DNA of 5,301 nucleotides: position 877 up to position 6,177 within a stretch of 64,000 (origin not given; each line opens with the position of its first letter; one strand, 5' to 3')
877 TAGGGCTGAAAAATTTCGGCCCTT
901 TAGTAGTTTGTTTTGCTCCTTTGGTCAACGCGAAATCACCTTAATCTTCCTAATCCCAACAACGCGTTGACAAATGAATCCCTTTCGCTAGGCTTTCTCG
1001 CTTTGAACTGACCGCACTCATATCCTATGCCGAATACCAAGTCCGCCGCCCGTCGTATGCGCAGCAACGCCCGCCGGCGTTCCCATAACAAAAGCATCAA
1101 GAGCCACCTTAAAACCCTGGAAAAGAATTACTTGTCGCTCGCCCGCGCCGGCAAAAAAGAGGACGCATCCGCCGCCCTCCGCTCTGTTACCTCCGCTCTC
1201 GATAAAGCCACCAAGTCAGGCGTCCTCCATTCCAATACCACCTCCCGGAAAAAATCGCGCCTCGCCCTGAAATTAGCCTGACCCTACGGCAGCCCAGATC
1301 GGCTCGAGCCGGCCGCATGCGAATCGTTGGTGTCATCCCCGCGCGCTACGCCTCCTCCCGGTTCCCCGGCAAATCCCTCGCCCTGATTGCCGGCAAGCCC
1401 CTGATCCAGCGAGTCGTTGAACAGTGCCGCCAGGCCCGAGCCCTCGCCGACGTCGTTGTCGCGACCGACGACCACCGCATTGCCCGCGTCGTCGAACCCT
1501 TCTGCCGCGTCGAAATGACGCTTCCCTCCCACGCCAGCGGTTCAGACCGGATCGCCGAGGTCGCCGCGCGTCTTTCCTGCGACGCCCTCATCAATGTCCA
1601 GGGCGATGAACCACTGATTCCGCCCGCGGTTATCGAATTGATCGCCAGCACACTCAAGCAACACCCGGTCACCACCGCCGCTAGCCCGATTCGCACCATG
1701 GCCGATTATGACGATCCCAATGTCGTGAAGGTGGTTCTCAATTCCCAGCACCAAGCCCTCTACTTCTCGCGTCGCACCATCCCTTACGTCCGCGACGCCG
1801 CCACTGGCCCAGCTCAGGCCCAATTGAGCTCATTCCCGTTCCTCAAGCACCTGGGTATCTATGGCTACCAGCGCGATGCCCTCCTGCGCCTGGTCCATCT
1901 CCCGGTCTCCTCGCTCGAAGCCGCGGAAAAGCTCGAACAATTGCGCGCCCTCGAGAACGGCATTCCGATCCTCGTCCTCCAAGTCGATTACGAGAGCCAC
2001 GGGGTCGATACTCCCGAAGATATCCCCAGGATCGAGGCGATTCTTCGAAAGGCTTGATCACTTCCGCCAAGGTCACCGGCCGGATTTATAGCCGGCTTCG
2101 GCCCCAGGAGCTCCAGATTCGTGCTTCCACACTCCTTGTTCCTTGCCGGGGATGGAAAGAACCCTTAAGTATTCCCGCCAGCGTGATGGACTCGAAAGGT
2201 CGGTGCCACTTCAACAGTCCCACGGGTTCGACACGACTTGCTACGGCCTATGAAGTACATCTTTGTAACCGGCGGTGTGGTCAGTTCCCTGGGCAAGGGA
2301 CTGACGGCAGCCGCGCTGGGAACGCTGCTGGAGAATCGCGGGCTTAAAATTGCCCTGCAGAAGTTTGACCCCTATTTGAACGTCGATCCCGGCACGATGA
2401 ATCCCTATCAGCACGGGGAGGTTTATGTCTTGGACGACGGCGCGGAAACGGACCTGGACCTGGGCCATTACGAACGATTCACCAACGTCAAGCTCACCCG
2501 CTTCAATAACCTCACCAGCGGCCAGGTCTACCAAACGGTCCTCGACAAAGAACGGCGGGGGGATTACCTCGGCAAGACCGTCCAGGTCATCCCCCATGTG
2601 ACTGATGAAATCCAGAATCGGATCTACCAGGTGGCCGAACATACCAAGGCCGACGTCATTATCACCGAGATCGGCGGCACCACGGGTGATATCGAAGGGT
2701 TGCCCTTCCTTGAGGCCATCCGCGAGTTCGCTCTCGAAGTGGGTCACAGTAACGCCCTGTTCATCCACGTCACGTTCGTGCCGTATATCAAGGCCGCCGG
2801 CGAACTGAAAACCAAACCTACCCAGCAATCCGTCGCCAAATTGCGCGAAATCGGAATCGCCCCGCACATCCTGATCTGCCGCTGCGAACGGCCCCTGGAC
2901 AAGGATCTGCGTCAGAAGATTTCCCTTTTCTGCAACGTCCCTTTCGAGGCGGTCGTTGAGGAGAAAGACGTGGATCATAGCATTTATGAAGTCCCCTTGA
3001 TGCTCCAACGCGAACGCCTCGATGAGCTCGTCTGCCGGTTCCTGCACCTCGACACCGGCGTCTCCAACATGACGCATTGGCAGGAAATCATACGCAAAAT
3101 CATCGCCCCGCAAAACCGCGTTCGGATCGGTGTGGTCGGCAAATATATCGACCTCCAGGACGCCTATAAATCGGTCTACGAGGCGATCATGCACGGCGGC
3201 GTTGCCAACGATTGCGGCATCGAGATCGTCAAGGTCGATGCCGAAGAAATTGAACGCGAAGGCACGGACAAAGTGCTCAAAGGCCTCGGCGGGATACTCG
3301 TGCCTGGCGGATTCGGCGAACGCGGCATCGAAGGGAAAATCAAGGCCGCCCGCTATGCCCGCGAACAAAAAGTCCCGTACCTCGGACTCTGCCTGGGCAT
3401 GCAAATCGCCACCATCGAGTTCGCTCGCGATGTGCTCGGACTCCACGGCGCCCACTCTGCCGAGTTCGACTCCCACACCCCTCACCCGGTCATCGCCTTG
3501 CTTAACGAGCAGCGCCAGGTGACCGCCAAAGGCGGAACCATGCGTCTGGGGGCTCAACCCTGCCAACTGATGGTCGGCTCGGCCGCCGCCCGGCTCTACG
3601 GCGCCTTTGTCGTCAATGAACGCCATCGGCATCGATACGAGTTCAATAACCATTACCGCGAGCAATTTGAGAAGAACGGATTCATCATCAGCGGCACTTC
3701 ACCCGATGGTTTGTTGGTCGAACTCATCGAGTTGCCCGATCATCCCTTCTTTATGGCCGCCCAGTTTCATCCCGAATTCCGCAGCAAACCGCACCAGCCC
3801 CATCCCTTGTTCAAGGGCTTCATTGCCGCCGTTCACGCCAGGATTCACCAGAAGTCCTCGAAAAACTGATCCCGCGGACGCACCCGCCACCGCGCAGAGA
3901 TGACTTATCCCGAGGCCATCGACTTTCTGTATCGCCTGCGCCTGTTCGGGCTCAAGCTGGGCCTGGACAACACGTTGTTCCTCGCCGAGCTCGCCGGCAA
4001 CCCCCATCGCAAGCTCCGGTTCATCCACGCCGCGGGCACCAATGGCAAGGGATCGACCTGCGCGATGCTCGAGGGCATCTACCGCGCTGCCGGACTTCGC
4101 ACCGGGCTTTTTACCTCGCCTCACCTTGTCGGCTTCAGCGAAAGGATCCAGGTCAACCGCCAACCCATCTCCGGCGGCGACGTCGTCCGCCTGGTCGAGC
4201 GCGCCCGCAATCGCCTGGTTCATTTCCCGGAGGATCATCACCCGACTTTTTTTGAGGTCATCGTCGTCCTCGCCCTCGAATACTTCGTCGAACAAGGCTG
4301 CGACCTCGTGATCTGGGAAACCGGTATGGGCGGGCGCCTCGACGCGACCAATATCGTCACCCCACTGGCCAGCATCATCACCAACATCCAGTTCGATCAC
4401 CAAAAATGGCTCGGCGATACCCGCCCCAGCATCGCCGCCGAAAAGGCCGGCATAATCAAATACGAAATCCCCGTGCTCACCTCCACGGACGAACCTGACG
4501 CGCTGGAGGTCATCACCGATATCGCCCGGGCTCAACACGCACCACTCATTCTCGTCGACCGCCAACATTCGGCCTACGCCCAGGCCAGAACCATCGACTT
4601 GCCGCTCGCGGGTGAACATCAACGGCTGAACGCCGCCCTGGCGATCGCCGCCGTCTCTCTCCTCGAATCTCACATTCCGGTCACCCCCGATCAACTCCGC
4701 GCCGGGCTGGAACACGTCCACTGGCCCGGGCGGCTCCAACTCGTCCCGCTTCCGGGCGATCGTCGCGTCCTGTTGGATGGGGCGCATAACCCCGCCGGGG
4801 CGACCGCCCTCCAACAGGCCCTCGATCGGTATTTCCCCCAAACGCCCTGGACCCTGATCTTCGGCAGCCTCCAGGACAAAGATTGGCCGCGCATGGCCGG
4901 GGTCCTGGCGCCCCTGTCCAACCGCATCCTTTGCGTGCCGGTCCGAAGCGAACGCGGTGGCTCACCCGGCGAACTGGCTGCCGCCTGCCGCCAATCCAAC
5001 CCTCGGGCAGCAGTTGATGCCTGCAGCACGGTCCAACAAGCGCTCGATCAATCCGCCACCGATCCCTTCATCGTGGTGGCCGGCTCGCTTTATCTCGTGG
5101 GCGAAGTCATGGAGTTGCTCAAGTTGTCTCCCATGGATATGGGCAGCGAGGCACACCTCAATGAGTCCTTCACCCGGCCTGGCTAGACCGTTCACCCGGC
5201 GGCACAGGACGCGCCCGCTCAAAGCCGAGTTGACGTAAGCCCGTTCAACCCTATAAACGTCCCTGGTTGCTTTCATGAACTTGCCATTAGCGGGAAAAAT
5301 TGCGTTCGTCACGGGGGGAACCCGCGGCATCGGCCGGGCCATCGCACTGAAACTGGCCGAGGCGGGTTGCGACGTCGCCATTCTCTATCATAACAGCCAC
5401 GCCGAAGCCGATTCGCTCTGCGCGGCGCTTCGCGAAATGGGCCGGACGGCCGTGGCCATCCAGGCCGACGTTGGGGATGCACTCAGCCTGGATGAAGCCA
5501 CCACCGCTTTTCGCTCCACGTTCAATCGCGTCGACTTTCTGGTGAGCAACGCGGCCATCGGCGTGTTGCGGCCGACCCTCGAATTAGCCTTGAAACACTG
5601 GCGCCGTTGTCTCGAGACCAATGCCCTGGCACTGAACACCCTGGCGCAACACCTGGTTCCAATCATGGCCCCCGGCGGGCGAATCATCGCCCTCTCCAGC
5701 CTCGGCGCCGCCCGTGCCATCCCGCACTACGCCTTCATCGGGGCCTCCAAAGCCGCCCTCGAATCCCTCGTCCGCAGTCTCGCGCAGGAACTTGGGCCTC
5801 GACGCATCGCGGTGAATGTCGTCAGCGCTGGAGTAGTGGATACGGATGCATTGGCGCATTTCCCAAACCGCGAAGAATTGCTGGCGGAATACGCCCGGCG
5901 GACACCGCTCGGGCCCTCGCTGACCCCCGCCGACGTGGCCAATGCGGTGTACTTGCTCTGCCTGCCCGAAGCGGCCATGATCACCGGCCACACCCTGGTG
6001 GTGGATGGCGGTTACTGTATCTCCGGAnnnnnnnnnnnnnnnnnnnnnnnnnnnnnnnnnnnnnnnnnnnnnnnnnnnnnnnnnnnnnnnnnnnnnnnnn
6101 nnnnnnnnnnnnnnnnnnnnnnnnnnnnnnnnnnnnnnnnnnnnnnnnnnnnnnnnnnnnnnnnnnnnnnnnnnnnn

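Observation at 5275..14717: Dedicated FAS-II/PKS-like lipid cluster resembling the rhizobial acpXL-lpxXL very-long-chain lipid A acylation locus, but expanded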

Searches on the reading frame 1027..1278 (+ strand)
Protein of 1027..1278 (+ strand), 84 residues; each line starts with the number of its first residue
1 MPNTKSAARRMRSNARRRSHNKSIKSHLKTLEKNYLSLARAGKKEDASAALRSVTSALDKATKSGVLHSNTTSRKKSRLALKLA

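Call 7: search_protein_families(library=pfam, proteins=[window:1027-1278:+], max_evalue=0.01)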
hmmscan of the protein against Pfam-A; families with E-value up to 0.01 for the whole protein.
window:1027-1278:+ (84 aa): 1 family
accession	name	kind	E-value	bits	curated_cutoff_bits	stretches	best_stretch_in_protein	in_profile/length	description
PF01649.23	Ribosomal_S20p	-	7.5e-24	84.6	29.5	1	2-83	1-82/83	Ribosomal protein S20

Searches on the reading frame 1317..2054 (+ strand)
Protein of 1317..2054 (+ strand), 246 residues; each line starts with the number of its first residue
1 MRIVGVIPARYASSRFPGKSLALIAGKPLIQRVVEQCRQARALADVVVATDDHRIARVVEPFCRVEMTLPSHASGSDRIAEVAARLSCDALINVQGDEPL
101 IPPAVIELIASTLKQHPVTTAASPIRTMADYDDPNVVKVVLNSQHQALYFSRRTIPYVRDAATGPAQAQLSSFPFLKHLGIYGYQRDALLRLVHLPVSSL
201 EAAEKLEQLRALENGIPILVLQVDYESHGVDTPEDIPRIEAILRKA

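Call 7: search_protein_families(library=pfam, proteins=[window:1317-2054:+], max_evalue=0.01)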
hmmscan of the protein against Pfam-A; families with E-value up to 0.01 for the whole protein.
window:1317-2054:+ (246 aa): 2 families
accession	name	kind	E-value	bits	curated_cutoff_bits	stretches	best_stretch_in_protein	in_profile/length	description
PF02348.25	CTP_transf_3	-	8.3e-50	170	22.6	1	5-216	2-215/217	Cytidylyltransferase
PF12804.13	NTP_transf_3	-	1.5e-09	38.6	27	1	13-160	9-143/160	MobA-like NTP transferase domain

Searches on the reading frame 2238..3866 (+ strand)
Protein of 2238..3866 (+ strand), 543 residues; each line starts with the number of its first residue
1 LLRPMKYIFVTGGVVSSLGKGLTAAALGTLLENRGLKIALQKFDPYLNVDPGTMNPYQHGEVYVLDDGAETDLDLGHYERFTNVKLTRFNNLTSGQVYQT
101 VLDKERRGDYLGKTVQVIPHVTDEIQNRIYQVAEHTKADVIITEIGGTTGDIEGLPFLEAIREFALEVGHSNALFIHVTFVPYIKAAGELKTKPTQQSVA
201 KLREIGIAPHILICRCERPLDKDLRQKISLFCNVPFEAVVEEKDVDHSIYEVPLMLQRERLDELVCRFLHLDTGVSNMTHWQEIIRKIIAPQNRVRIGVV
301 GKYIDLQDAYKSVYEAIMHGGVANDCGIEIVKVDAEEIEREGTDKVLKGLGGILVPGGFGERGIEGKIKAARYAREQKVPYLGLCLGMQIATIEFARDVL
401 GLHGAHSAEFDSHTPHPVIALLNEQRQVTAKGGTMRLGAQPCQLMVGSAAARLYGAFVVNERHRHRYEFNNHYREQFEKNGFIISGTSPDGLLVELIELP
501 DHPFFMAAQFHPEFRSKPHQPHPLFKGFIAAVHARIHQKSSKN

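Call 7: search_protein_families(library=pfam, proteins=[window:2238-3866:+], max_evalue=0.01)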
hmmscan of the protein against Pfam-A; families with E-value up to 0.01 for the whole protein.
window:2238-3866:+ (543 aa): 4 families
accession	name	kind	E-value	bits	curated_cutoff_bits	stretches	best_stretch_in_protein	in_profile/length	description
PF06418.20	CTP_synth_N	-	6.8e-127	422.8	26.1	1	6-271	1-265/265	CTP synthase N-terminus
PF00117.34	GATase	-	4.9e-41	140.9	22.8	1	306-530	2-189/190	Glutamine amidotransferase class-I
PF07722.19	Peptidase_C26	-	2.8e-07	31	20.5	1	371-513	98-219/219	Peptidase C26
PF01656.29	CbiA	-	0.00074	19.9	25.4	1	16-157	8-54/125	CobQ/CobB/MinD/ParA nucleotide binding domain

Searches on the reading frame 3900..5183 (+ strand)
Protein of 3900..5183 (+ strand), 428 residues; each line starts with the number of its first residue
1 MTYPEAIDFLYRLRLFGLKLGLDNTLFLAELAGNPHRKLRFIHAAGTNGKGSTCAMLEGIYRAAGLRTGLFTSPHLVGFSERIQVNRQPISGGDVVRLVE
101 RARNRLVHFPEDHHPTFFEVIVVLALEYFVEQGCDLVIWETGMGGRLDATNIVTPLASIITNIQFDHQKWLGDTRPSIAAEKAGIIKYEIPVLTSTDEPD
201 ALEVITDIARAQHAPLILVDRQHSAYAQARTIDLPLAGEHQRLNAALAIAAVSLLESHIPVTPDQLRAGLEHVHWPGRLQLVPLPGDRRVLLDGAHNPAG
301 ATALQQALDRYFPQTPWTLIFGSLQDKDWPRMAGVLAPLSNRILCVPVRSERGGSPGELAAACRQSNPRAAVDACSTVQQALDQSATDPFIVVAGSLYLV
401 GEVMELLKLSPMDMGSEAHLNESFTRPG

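Call 7: search_protein_families(library=pfam, proteins=[window:3900-5183:+], max_evalue=0.01)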
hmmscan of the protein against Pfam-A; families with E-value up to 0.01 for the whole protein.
window:3900-5183:+ (428 aa): 2 families
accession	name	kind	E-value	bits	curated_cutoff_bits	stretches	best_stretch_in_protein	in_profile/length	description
PF02875.26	Mur_ligase_C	-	9.7e-14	52.7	28.4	1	277-396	1-126/127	Mur ligase, glutamate ligase domain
PF08245.18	Mur_ligase_M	-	7.4e-10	39.5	24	1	45-251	2-199/200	Mur ligase middle domain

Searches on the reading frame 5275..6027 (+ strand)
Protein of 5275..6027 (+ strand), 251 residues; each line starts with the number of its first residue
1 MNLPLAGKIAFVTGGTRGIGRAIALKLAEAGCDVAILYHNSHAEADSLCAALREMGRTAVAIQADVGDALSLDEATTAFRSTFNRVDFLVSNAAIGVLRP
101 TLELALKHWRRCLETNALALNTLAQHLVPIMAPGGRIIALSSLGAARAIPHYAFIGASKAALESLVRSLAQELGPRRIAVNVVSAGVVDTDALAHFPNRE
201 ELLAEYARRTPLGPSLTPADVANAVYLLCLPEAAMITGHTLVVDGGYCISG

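Call 5: search_protein_families(library=pfam, proteins=[window:5275-6027:+], max_evalue=0.01)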
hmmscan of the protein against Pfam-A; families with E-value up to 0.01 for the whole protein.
window:5275-6027:+ (251 aa): 6 families
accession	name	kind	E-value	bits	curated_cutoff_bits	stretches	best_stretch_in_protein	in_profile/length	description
PF13561.12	adh_short_C2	-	3.6e-66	223.6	27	1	17-247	6-235/236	Enoyl-(Acyl carrier protein) reductase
PF00106.31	adh_short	-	1.5e-44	152.2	26.6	1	8-195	1-189/195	short chain dehydrogenase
PF08659.16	KR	-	5.4e-11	43.2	22.6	1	11-171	4-165/180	KR domain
PF23441.1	SDR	-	1.8e-08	34.5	27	1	5-191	5-197/258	SDR-like rossmann domain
PF02719.21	Polysacc_synt_2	-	0.00014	21.6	20.2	1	11-187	2-170/293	Polysaccharide biosynthesis protein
PF01370.27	Epimerase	-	0.0016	18.3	20.9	1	11-106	2-85/240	NAD dependent epimerase/dehydratase family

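Call 6: search_protein_families(library=ncbifam, proteins=[window:5275-6027:+], max_evalue=0.01)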
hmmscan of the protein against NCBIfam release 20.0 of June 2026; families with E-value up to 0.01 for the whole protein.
window:5275-6027:+ (251 aa): 233 families (the best 25 are shown)
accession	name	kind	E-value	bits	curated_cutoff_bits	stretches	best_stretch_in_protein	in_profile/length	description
NF005975.0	PRK08063.1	equivalog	3.2e-96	321.4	328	1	6-248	3-247/250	enoyl-[acyl-carrier-protein] reductase FabL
NF005559.1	PRK07231.1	subfamily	2.8e-56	190.8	215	1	5-249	2-249/249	glucose 1-dehydrogenase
NF004197.0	PRK05653.1-1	equivalog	1.9e-45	155.4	332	1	1-248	1-247/249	3-oxoacyl-ACP reductase FabG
TIGR01830.1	3oxo_ACP_reduc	equivalog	2.5e-45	155.1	297.75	1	10-246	1-237/239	3-oxoacyl-[acyl-carrier-protein] reductase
NF009468.0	PRK12826.1-4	equivalog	6.2e-45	153.9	318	1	5-247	5-247/256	SDR family oxidoreductase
NF006267.0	PRK08416.1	equivalog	1.8e-44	152.3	369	1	5-247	6-257/260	enoyl-ACP reductase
NF009466.0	PRK12826.1-2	subfamily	2.5e-44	151.6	222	1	8-247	4-244/248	3-oxoacyl-ACP reductase FabG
TIGR03971.1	SDR_subfam_1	subfamily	4.2e-43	147.6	300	1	5-248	1-269/271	mycofactocin-coupled SDR family oxidoreductase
NF004778.0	PRK06124.1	equivalog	1.4e-42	145.9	303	1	4-249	8-254/256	SDR family oxidoreductase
NF005309.0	PRK06841.1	subfamily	1.2e-41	142.9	286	1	2-249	10-254/255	GolD/DthD family dehydrogenase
NF005893.0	PRK07856.1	equivalog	7.7e-41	140.1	255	1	3-246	5-240/255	SDR family oxidoreductase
NF009384.0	PRK12743.1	equivalog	1.7e-40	138.9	264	1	8-249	7-249/258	SDR family oxidoreductase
NF004791.0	PRK06138.1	equivalog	4.2e-40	137.6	312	1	5-249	3-251/252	SDR family oxidoreductase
NF006598.0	PRK09135.1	equivalog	9.5e-40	136.7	288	1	7-249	6-247/249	pteridine reductase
NF047420.2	EF_P_mod_YmfI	equivalog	1.6e-39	136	238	1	10-247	2-235/236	elongation factor P 5-aminopentanone reductase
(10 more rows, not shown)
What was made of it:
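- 5275..6030 (+): Module A, G1: enoyl-ACP reductase, FabL type (251 aa). NF005975 FabL scores 321.4 bits against a cut-off of 328, and PF13561 gives 3.6e-66 (calls 5, 6).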
